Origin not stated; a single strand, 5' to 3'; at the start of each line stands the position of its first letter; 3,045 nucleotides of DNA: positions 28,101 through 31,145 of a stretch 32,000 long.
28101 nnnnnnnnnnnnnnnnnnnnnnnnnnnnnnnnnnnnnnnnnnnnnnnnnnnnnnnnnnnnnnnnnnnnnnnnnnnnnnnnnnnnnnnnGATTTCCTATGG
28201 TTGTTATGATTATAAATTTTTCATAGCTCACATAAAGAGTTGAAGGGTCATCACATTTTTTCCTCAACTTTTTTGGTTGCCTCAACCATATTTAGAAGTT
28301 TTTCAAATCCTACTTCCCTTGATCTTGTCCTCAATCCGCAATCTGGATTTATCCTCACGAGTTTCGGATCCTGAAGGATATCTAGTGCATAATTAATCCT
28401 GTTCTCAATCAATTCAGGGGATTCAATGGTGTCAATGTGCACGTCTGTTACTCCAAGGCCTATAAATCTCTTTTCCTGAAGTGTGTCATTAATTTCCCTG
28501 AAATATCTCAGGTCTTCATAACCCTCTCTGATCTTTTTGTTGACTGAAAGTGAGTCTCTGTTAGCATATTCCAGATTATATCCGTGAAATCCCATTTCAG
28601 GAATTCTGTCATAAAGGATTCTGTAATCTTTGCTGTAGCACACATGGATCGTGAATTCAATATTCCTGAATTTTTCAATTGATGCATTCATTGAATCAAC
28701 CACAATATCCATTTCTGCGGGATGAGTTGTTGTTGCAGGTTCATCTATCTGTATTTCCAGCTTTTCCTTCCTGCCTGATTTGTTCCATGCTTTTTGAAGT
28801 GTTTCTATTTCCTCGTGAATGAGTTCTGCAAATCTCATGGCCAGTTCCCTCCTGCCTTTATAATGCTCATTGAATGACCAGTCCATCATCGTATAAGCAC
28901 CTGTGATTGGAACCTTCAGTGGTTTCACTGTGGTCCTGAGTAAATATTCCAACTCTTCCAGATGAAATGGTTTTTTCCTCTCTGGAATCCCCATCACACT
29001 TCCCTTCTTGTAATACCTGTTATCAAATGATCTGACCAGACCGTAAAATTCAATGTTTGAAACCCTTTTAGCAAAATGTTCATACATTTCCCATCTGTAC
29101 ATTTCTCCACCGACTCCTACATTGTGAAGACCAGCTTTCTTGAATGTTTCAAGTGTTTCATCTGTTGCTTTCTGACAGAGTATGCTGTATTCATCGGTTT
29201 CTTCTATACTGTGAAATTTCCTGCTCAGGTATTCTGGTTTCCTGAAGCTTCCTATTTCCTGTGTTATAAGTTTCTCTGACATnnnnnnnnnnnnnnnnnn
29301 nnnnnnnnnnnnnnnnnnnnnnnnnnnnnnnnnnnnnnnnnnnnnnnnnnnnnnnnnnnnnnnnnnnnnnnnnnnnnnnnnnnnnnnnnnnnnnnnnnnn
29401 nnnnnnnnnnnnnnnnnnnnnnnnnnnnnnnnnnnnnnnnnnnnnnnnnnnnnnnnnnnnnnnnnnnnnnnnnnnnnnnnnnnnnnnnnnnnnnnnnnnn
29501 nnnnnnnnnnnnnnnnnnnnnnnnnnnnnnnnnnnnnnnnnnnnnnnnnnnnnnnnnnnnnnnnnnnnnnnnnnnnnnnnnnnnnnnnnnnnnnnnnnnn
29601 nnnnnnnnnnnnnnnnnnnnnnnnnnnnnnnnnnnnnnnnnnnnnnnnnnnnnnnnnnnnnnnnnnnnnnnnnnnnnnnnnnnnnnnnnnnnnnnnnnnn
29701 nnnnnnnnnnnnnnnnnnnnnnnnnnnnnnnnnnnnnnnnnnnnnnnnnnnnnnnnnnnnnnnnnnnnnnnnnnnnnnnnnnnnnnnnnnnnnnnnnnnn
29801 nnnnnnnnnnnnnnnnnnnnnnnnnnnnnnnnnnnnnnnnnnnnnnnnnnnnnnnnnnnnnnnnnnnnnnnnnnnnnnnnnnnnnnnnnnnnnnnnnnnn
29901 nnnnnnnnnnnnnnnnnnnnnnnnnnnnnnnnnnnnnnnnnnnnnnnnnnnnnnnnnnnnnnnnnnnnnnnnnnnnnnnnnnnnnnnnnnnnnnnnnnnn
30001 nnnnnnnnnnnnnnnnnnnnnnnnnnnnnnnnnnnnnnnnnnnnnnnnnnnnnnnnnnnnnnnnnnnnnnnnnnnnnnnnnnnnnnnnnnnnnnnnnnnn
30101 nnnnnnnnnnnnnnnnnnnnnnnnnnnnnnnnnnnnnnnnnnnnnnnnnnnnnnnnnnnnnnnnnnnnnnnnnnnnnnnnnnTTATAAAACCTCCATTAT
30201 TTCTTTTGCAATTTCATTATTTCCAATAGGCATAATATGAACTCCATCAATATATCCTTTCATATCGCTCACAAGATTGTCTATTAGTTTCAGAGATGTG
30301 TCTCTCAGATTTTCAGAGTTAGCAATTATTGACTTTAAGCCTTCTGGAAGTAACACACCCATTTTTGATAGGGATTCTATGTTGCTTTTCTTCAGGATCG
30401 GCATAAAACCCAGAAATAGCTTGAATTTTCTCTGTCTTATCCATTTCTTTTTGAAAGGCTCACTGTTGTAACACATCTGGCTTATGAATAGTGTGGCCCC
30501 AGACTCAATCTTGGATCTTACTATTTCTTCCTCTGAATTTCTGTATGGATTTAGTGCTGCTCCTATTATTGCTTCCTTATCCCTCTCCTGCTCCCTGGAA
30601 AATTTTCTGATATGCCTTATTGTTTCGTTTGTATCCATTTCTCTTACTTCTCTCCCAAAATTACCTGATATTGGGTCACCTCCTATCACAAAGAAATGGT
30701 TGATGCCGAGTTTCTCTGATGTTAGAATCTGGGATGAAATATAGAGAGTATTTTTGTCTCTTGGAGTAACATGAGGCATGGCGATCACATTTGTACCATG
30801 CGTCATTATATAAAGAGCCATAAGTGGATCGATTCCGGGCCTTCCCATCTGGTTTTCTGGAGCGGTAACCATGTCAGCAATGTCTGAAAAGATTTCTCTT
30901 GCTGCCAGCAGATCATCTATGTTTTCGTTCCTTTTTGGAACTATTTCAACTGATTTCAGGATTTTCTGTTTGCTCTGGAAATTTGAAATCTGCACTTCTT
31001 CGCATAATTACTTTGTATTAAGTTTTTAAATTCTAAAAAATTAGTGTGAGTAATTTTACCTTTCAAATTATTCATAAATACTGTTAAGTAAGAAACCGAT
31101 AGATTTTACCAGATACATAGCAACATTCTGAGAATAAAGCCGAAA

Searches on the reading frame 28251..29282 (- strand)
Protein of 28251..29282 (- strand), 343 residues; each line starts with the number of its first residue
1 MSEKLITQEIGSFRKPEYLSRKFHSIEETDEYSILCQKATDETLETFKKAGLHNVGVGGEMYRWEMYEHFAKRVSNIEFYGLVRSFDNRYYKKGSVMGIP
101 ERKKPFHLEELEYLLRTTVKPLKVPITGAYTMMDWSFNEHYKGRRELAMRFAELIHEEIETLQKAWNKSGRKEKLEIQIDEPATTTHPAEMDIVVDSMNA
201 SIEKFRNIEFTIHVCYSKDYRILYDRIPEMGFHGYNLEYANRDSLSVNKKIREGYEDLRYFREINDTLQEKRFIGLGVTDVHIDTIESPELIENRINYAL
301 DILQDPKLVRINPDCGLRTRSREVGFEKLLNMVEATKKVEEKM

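Call 8: search_protein_families(library=pfam, proteins=[window:28251-29282:-], max_evalue=0.001)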
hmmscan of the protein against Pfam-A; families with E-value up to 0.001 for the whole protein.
window:28251-29282:- (343 aa): 1 family
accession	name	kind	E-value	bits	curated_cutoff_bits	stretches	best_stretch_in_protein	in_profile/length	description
PF01717.24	Meth_synt_2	-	7.7e-35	121.1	21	1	6-337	2-323/324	Cobalamin-independent synthase, Catalytic domain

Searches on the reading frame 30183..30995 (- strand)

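Call 8: search_protein_families(library=pfam, proteins=[window:30183-30995:-], max_evalue=0.001)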
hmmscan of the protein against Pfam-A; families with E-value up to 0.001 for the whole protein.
window:30183-30995:- (270 aa): 1 family
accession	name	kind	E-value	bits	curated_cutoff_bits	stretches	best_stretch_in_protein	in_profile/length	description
PF02219.23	MTHFR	-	2.5e-13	50.5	24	1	9-268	8-284/287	Methylenetetrahydrofolate reductase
